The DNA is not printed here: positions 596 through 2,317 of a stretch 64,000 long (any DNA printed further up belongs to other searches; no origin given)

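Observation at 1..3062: Encapsulin coupled to an exported di-heme cytochrome c and a non-heme haloperoxidase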

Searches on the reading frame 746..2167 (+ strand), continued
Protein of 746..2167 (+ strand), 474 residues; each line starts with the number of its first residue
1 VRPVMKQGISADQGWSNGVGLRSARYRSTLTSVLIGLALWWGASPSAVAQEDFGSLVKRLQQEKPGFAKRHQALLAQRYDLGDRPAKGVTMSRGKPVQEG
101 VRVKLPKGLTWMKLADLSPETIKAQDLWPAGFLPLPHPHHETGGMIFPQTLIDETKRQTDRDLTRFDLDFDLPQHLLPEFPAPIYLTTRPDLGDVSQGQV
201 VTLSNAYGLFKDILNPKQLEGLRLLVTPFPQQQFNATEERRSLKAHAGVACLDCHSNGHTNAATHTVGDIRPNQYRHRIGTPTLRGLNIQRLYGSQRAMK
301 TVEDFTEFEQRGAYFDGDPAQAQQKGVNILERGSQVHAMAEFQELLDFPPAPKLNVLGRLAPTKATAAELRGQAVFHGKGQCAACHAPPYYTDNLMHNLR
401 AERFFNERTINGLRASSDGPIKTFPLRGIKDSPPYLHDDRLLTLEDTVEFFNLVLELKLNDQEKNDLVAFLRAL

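Call 30: search_protein_families(library=pfam, proteins=[L098:1297-1992:+, L130:325-1989:+, L096:2598-3518:+, L122:1504-3018:+, L091:2897-3385:+, L113:1760-2515:+, L128:480-1253:+, L107:1860-2705:-, L120:6817-7566:-], max_evalue=0.001)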
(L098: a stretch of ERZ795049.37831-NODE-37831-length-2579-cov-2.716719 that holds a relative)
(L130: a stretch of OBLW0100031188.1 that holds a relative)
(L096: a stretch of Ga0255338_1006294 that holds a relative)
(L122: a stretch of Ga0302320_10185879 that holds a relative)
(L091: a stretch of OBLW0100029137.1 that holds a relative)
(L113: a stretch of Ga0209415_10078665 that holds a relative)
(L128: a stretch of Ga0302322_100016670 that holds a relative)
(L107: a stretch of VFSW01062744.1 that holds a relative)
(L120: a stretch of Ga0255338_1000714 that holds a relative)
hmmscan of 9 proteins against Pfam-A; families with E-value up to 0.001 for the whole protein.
L098:1297-1992:+ (232 aa): 2 families
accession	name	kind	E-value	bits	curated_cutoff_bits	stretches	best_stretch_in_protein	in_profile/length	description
PF01965.30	DJ-1_PfpI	-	2.2e-16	60.6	26.6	1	25-221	14-163/165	DJ-1/PfpI family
PF17124.11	ThiJ_like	-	2.9e-06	27.7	30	1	19-140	3-139/186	ThiJ/PfpI family-like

L130:325-1989:+ (555 aa): 1 family
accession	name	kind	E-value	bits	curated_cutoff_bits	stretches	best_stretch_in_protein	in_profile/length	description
PF05359.17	DUF748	-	4.1e-27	95.1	50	2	304-455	658-800/1037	Domain of Unknown Function (DUF748)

L096:2598-3518:+ (307 aa): 0 families

L122:1504-3018:+ (505 aa): 2 families
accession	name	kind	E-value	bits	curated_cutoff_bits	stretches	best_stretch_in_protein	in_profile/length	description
PF00392.27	GntR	-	1e-12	47.9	27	1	239-300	3-64/64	Bacterial regulatory proteins, gntR family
PF00155.27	Aminotran_1_2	-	9.6e-12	45.2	19.7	1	381-498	36-166/361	Aminotransferase class I and II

L091:2897-3385:+ (163 aa): 0 families

L113:1760-2515:+ (252 aa): 6 families
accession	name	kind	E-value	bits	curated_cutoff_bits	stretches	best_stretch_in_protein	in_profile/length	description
PF00561.26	Abhydrolase_1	-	1.2e-31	110.7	25.8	1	15-240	2-244/245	alpha/beta hydrolase fold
PF12697.13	Abhydrolase_6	-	1.8e-24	88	26.3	1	16-246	1-216/217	Alpha/beta hydrolase family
PF12146.15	Hydrolase_4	-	7.8e-18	65.1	27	1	16-240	7-238/239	Serine aminopeptidase, S33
PF06821.19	Ser_hydrolase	-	2.4e-07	31.3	22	0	78-150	54-130/172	Serine hydrolase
PF00975.26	Thioesterase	-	3.9e-06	27.7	26.4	1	40-131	28-120/226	Thioesterase domain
PF03096.20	Ndr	-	7.6e-06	25.3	23.3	1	61-205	81-229/283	Ndr family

L128:480-1253:+ (258 aa): 7 families
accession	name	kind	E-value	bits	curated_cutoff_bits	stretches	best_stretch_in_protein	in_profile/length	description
PF00561.26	Abhydrolase_1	-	1.3e-34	120.4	25.8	1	20-247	1-245/245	alpha/beta hydrolase fold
PF12697.13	Abhydrolase_6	-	2.2e-26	94.3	26.3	1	22-252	1-216/217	Alpha/beta hydrolase family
PF12146.15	Hydrolase_4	-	1.5e-22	80.5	27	1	21-245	6-237/239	Serine aminopeptidase, S33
PF03096.20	Ndr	-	4.9e-07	29.2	23.3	1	67-212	81-230/283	Ndr family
PF00975.26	Thioesterase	-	9.2e-06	26.5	26.4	1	77-117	58-101/226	Thioesterase domain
PF06821.19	Ser_hydrolase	-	9.1e-05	22.9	22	0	85-133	55-107/172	Serine hydrolase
PF07224.18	Chlorophyllase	-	0.00015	21.1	26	1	14-104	37-135/301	Chlorophyllase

L107:1860-2705:- (281 aa): 1 family
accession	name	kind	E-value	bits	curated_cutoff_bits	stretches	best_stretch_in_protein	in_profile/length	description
PF00072.30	Response_reg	-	5.2e-17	62.5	30.2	1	165-273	1-108/111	Response regulator receiver domain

L120:6817-7566:- (249 aa): 0 families

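Call 31: search_protein_representatives(protein=window:758-2167:+)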
Query: 470 residues. Proteins with E-value up to 0.001 (for the whole library): 3802; up to 1e-10: 1639; up to 1e-30: 396. The best 150 are listed.
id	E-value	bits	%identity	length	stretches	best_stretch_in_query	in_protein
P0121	3.4e-188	642.7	66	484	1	44-469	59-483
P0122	1.4e-170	584.6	67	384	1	87-469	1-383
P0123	4.9e-167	572.9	59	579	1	42-468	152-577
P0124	7.0e-159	546.1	76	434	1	156-470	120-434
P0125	4.8e-150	516.9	70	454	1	33-364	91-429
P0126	5.3e-134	464.0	56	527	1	44-470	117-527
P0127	5.6e-130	450.8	58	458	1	46-412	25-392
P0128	3.7e-124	431.6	77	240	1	70-309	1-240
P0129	1.5e-112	393.3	58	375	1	65-386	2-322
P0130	2.2e-110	386.1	57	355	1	44-352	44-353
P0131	3.6e-105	369.0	61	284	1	181-470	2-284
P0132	1.3e-103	363.9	75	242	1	197-407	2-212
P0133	2.6e-102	359.5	47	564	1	40-470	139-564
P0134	7.5e-98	344.8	47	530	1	58-469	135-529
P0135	2.7e-96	339.7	55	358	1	87-405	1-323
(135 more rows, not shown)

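Call 40: find_homologous_proteins(query=L001:1130-1990:+, max_evalue=1e-20)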
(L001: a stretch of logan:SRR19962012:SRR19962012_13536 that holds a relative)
Query L001:1130-1990:+ (287 aa): 5615 proteins with E <= 1e-20 among 8000 candidates; the best 120 are listed.
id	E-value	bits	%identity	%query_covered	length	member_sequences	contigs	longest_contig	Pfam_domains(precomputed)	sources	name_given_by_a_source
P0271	2.4e-188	643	100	100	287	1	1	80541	PF04454.19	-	-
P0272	1.1e-149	516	80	100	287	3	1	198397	PF04454.19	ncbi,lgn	-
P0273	1.0e-148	513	79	100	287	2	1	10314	PF04454.19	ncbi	-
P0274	4.4e-148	511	84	95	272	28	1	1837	PF04454.19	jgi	jgi:uncharacterized linocin/CFP29 family protein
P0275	6.4e-148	510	83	95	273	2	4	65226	PF04454.19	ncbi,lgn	-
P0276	2.3e-146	505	84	95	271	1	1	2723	PF04454.19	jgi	jgi:uncharacterized linocin/CFP29 family protein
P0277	4.4e-146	504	82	94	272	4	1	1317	PF04454.19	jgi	-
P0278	8.0e-146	503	84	93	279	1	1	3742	PF04454.19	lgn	-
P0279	1.7e-145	502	84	93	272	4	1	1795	PF04454.19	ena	-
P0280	3.7e-145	501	83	93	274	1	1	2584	PF04454.19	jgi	-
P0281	4.7e-145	501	84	93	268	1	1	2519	PF04454.19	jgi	jgi:uncharacterized linocin/CFP29 family protein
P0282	5.5e-145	500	83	94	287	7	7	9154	PF04454.19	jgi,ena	-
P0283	6.2e-145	500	83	93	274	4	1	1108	PF04454.19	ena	-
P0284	7.3e-145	500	83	93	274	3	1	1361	PF04454.19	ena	-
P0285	1.2e-144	499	82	93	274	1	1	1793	PF04454.19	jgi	-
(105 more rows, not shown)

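Call 41: find_encoding_contigs(protein=P0271, flank=10000, max_places=3)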
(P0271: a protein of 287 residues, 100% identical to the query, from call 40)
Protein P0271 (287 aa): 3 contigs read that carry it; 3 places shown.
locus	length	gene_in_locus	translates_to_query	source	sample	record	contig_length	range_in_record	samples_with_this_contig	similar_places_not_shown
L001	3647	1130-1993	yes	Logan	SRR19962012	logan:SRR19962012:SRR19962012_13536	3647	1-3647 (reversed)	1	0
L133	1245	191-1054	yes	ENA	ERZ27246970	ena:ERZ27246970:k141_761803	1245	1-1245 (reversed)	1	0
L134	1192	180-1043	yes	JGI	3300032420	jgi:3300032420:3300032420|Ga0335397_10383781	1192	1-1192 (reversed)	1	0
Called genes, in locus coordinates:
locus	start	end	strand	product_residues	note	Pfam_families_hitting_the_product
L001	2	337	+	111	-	?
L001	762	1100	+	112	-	PF22277:EncFtn-like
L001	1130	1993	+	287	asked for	PF04454:Linocin_M18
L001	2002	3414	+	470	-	-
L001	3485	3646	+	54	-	?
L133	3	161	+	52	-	?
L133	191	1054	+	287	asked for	PF04454:Linocin_M18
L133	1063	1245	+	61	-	?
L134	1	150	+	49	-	?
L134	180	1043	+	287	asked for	PF04454:Linocin_M18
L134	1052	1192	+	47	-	?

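Call 42: find_encoding_contigs(protein=P0272, flank=6000, max_places=3)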
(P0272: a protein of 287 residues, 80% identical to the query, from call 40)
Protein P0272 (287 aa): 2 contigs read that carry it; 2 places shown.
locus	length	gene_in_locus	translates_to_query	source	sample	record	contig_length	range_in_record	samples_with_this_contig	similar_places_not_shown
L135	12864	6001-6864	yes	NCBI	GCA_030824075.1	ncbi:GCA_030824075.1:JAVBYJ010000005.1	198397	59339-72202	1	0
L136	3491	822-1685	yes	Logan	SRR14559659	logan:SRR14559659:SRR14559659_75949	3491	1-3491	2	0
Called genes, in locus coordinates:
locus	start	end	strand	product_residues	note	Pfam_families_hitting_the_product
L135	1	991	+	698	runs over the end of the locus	PF02897:Peptidase_S9_N, PF00326:Peptidase_S9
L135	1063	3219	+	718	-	PF02897:Peptidase_S9_N, PF00326:Peptidase_S9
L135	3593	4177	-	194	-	PF01339:CheB_methylest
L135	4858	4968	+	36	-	-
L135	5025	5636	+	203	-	PF02777:Sod_Fe_C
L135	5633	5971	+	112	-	PF22277:EncFtn-like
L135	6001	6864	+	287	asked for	PF04454:Linocin_M18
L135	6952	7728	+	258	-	PF00561:Abhydrolase_1, PF12146:Hydrolase_4, PF12697:Abhydrolase_6, PF00975:Thioesterase (weak), PF03096:Ndr, PF06821:Ser_hydrolase (faint)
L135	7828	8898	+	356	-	PF01641:SelR, PF01625:PMSR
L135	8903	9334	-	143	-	PF20136:DUF6526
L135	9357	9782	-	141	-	PF00472:RF-1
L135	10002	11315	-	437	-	PF12704:MacB_PCD, PF02687:FtsX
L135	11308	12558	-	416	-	PF12704:MacB_PCD, PF02687:FtsX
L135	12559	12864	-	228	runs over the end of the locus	PF00005:ABC_tran, PF02463:SMC_N (weak), PF13304:AAA_21 (faint)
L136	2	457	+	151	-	?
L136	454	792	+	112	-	PF22277:EncFtn-like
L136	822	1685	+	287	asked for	PF04454:Linocin_M18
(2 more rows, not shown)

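Call 43: find_encoding_contigs(protein=P0273, flank=6000, max_places=3)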
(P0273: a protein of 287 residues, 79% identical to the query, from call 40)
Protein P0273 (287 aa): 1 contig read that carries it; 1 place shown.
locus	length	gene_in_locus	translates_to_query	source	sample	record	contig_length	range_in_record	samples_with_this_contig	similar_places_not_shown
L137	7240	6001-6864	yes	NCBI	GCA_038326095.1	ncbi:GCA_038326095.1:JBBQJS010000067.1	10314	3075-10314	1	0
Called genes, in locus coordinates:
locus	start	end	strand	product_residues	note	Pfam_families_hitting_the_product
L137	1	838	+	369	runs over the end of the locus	PF08323:Glyco_transf_5 (faint), PF13439:Glyco_transf_4, PF13477:Glyco_trans_4_2, PF13579:Glyco_trans_4_4, PF20706:GT4-conflict, PF00534:Glycos_transf_1, PF13692:Glyco_trans_1_4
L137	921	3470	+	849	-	PF07494:Reg_prop (faint)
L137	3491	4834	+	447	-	PF00557:Peptidase_M24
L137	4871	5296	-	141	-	PF01814:Hemerythrin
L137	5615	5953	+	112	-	PF22277:EncFtn-like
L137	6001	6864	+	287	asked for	PF04454:Linocin_M18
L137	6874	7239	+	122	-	?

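Call 47: predict_structure(alignment_id=A1)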
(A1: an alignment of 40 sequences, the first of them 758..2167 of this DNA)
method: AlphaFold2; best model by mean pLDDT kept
length: 470 residues; sequences in the alignment: 40
mean_pLDDT: 42.3   pTM: 0.33
mean pLDDT of the five models: 42.3, 42.2, 40.8, 40.4, 37.7
residues with pLDDT >= 90: 12; 70-90: 34; 50-70: 74; < 50: 350
segments of 3 or more residues with pLDDT < 50: 1-21, 38-47, 70-100, 125-201, 209-346, 379-438
pLDDT, mean of each block of 10 residues (from residue 1): 39 40 53 50 41 52 52 40 33 34 61 56 47 26 39 38 27 34 34 39 51 42 31 28 34 30 23 22 25 26 33 41 34 33 45 71 90 67 33 27 39 31 25 39 69 83 82
secondary structure, 60 per line:
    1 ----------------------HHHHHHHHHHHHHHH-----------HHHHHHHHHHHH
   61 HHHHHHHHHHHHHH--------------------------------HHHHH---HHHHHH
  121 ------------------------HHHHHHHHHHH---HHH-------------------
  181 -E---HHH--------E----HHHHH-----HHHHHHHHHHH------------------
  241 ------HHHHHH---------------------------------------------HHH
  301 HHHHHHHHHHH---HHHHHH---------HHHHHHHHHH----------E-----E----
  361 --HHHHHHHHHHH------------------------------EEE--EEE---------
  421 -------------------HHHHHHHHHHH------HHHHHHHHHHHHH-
elements in order: H23-37 H49-74 H107-111 H115-120 H145-155 H202-206 H212-222 H247-252 H298-311 H315-320 H330-339 H363-373 E404-406 E409-411 H440-450 H457-469

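Call 49: search_solved_structures(query=A1, max_evalue=1, show_alignments=2)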
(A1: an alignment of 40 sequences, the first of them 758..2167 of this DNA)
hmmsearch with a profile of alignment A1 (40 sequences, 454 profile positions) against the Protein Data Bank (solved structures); distinct sequences matched with E-value up to 1: 9.
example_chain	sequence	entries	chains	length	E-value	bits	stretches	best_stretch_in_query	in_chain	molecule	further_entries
3o5c_A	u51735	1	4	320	3.7e-09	39.1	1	318-454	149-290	Cytochrome c551 peroxidase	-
1iqc_A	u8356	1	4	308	6.2e-07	31.7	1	319-454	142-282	di-heme peroxidase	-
1nml_A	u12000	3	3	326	0.00011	24.3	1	339-454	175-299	di-haem cytochrome c peroxidase | Cytochrome c peroxidase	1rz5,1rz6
6e1c_A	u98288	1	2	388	0.00025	23.2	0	343-378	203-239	Di-heme enzyme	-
3dd6_A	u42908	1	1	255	0.095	14.7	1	263-352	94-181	Ribonuclease PH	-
2c1u_A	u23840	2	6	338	0.13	14.2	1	341-453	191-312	DI-HAEM CYTOCHROME C PEROXIDASE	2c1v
6v0a_A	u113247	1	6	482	0.15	14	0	206-238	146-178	Nitrite reductase (cytochrome; ammonia-forming)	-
1eb7_A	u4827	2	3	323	0.23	13.4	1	396-454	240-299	CYTOCHROME C551 PEROXIDASE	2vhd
1zzh_A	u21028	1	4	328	0.37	12.7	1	346-453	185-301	cytochrome c peroxidase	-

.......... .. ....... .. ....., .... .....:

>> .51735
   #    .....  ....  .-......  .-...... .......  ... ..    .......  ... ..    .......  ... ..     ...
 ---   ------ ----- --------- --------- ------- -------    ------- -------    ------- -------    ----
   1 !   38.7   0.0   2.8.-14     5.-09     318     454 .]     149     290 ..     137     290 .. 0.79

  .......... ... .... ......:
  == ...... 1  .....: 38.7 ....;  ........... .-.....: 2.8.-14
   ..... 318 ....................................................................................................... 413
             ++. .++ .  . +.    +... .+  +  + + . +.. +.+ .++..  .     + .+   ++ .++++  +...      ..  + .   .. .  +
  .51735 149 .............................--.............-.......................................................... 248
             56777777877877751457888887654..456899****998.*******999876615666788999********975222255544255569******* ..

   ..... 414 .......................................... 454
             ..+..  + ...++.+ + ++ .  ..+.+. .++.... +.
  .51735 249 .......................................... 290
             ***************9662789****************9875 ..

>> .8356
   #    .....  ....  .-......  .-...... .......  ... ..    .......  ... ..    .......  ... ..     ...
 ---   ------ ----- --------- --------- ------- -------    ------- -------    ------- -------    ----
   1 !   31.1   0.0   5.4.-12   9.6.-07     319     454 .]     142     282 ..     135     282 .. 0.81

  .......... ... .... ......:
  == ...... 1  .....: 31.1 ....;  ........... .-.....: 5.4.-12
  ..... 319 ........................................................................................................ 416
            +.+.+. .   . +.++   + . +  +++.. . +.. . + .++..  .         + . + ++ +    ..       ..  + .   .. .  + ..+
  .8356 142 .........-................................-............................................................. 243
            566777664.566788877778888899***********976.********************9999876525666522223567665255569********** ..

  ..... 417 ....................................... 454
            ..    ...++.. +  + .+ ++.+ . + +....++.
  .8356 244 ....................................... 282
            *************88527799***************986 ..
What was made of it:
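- On bCCP/MauG superfamily (PF03150): PPYLHDD aligns with YPYFHDG (call 49).
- The canonical Met position is Phe (call 49).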
